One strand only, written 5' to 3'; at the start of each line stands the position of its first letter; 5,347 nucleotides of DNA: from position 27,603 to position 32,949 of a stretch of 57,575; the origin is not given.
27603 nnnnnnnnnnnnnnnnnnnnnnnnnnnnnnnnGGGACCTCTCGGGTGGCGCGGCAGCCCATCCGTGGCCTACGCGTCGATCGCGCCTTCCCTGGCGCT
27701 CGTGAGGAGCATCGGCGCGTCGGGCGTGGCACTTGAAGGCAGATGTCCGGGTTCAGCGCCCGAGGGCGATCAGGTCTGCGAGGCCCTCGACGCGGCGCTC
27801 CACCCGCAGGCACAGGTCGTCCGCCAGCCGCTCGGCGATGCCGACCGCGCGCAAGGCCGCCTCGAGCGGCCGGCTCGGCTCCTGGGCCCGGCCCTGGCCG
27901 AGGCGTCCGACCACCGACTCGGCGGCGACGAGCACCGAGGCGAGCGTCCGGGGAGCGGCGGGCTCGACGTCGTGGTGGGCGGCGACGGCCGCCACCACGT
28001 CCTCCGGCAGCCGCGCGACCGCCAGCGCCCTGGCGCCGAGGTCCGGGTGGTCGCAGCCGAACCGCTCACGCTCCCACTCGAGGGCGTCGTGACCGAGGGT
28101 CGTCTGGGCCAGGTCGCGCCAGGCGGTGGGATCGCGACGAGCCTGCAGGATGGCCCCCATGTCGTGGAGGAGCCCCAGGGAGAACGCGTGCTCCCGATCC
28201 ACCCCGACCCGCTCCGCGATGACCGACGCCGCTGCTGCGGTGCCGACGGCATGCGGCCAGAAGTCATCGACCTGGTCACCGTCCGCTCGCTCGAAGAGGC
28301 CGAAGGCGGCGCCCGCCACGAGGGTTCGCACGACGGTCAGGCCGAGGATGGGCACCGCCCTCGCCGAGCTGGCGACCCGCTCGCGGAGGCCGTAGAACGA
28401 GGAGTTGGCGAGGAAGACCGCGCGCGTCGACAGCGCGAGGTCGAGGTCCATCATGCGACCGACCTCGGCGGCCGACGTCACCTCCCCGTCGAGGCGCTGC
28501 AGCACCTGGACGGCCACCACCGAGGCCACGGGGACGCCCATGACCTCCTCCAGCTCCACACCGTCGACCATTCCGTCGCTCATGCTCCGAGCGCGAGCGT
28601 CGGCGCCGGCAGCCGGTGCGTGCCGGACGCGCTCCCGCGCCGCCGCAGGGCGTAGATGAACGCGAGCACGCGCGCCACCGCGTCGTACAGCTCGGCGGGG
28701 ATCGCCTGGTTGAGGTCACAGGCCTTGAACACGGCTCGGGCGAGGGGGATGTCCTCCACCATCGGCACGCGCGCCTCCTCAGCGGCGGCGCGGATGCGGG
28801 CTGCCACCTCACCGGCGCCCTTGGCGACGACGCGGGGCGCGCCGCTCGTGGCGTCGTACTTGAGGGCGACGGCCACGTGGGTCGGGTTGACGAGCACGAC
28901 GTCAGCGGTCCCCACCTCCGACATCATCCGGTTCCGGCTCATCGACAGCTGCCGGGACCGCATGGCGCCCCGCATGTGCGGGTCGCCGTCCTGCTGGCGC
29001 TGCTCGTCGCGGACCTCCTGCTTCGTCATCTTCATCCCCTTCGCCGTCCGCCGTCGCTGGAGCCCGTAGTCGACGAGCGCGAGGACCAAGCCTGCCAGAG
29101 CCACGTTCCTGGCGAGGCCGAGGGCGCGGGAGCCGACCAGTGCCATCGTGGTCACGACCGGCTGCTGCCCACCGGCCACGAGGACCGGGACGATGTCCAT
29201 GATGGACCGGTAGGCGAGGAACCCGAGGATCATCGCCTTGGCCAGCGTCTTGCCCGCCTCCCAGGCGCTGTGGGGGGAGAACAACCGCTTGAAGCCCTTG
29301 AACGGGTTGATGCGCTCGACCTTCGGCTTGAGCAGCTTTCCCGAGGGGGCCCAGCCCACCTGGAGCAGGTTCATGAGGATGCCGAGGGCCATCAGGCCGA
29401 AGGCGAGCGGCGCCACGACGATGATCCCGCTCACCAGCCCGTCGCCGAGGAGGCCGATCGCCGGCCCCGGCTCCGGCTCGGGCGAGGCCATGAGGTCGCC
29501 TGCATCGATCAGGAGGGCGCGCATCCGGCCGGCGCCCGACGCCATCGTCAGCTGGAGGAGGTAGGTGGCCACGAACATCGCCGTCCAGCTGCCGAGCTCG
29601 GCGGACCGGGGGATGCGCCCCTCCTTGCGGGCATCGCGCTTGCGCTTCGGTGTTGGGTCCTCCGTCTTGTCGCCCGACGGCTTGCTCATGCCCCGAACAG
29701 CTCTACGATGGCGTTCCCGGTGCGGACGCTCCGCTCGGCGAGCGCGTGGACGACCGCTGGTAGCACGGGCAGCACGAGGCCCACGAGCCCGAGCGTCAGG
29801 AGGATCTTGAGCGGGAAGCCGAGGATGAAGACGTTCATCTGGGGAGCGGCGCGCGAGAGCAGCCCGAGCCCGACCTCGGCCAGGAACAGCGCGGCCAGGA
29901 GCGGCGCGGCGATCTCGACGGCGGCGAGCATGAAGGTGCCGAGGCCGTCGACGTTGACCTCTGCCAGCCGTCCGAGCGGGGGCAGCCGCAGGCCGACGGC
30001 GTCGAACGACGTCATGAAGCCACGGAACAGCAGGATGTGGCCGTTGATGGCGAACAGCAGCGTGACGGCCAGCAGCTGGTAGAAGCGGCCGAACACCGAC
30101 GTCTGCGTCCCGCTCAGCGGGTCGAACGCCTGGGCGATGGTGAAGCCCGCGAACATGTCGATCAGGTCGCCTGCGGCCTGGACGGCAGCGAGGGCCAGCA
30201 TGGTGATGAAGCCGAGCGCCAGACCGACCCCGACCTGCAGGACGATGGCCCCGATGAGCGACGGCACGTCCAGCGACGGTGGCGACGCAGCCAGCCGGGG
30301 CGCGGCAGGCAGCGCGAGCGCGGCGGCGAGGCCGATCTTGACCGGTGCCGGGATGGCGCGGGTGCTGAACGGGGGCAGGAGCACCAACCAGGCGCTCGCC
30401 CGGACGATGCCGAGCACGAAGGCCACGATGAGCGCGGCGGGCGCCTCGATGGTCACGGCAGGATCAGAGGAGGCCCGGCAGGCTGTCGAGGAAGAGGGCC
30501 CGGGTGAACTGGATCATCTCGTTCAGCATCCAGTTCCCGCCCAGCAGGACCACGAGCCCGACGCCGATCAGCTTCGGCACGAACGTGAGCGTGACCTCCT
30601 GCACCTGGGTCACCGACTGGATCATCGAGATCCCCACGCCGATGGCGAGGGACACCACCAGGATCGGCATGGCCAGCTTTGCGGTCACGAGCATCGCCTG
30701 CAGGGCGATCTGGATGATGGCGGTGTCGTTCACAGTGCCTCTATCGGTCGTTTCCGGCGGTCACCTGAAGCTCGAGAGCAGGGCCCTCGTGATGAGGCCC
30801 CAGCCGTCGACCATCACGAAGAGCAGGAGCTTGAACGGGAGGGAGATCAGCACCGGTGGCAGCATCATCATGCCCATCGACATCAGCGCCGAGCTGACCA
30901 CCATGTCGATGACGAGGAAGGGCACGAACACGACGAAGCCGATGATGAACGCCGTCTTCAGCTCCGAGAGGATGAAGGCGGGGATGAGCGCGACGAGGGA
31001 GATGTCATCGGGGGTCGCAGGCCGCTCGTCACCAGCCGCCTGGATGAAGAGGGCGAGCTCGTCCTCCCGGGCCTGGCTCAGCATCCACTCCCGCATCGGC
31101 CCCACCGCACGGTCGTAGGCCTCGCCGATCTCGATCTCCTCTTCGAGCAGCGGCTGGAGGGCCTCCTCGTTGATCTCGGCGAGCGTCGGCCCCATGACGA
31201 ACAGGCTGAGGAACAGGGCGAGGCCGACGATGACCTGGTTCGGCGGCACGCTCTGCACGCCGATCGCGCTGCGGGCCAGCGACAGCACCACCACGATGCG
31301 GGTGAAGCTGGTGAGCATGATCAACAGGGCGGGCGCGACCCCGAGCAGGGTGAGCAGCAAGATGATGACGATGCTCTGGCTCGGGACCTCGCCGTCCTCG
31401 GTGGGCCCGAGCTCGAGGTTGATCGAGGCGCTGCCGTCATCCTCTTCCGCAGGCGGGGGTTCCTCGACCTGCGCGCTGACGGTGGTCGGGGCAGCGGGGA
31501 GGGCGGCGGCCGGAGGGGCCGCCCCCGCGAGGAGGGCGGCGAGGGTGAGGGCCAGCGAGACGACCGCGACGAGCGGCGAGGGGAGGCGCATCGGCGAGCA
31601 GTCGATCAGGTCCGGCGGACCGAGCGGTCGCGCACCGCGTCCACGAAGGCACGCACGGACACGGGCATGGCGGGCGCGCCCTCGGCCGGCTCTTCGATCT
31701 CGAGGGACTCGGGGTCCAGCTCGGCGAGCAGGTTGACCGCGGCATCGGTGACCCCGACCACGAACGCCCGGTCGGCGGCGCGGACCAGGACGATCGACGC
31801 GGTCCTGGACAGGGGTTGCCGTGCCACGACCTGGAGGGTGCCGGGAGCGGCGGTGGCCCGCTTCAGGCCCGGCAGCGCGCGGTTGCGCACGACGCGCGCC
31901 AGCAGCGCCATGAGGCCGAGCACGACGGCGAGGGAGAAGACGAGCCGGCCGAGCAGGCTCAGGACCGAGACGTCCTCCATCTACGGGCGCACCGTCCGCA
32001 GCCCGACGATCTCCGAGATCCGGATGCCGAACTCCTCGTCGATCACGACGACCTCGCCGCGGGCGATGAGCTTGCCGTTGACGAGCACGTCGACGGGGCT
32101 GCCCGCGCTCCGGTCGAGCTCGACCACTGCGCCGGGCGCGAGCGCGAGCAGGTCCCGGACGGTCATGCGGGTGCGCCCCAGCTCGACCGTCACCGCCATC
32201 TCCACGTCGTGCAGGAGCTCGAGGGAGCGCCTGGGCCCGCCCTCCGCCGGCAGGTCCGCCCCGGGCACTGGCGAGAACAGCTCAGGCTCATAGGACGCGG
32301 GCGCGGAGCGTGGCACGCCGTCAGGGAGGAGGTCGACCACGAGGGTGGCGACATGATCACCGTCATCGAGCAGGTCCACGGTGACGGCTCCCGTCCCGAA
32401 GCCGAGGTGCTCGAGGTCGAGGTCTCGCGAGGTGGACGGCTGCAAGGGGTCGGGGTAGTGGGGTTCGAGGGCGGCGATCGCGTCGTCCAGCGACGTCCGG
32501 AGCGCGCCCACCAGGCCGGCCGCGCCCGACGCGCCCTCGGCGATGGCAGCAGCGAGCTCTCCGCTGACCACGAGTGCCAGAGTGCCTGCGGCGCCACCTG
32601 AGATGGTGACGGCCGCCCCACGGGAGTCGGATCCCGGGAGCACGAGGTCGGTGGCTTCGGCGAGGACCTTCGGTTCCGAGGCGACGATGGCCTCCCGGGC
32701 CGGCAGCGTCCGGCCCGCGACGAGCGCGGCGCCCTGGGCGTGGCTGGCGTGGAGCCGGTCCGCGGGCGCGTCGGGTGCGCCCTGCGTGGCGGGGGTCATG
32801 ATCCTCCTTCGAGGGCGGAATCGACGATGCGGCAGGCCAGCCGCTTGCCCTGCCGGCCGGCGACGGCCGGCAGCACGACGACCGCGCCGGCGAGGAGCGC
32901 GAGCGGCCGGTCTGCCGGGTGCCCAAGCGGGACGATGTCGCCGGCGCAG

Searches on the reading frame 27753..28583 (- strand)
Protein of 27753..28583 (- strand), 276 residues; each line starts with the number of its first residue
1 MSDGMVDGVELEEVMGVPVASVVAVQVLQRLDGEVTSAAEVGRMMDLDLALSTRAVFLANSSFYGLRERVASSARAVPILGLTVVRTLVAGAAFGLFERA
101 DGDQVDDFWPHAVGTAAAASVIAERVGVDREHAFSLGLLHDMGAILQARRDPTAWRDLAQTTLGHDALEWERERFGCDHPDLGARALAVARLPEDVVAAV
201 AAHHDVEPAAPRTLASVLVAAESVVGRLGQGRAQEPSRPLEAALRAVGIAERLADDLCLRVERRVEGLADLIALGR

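Call 18: search_protein_families(library=pfam, proteins=[window:27753-28583:-], max_evalue=0.001)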
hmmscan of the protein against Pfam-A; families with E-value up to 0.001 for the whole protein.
window:27753-28583:- (276 aa): 2 families
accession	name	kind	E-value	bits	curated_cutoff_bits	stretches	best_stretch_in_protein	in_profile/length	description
PF08668.18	HDOD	-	1.5e-35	122.9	22.9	1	18-205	2-195/196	HDOD domain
PF01966.28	HD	-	1.4e-08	35.5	22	1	111-223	4-93/116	HD domain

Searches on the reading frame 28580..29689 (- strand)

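Call 18: search_protein_families(library=pfam, proteins=[window:28580-29689:-], max_evalue=0.001)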
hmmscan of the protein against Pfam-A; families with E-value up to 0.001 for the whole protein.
window:28580-29689:- (369 aa): 1 family
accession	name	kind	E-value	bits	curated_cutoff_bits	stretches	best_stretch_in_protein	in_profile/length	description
PF01312.24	Bac_export_2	-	4.4e-109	365.2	24.4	1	7-345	2-335/335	FlhB HrpN YscU SpaS Family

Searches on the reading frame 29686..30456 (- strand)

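Call 18: search_protein_families(library=pfam, proteins=[window:29686-30456:-], max_evalue=0.001)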
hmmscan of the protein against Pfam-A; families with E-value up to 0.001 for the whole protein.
window:29686-30456:- (256 aa): 1 family
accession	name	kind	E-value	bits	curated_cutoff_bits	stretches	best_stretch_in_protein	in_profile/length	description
PF01311.25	Bac_export_1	-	4.6e-62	210.1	27.8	1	11-241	2-228/230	Bacterial export proteins, family 1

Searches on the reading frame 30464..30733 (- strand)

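Call 18: search_protein_families(library=pfam, proteins=[window:30464-30733:-], max_evalue=0.001)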
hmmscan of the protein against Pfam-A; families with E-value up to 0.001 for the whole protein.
window:30464-30733:- (89 aa): 1 family
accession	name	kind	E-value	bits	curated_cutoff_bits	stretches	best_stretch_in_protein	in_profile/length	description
PF01313.24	Bac_export_3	-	4.3e-25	87.9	25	1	6-78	2-74/74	Bacterial export proteins, family 3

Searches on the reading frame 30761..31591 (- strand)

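Call 18: search_protein_families(library=pfam, proteins=[window:30761-31591:-], max_evalue=0.001)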
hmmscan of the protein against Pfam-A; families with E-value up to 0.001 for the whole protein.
window:30761-31591:- (276 aa): 1 family
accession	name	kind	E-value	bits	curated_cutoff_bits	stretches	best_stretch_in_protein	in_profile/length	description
PF00813.25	FliP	-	2.3e-79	266.2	26.9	1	79-271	1-191/191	FliP family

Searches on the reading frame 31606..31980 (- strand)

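Call 18: search_protein_families(library=pfam, proteins=[window:31606-31980:-], max_evalue=0.001)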
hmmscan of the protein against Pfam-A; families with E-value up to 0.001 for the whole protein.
window:31606-31980:- (124 aa): 1 family
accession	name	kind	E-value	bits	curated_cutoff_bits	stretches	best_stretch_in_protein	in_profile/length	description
PF04347.18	FliO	-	3.3e-13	50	22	1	38-104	11-77/91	Flagellar biosynthesis protein, FliO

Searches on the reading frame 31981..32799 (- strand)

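Call 18: search_protein_families(library=pfam, proteins=[window:31981-32799:-], max_evalue=0.001)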
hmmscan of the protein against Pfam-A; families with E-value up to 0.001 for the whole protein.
window:31981-32799:- (272 aa): 1 family
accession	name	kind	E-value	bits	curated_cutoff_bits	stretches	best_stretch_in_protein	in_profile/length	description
PF01052.25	FliMN_C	-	5.3e-27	94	23.8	1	195-265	2-72/73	Type III flagellar switch regulator (C-ring) FliN C-term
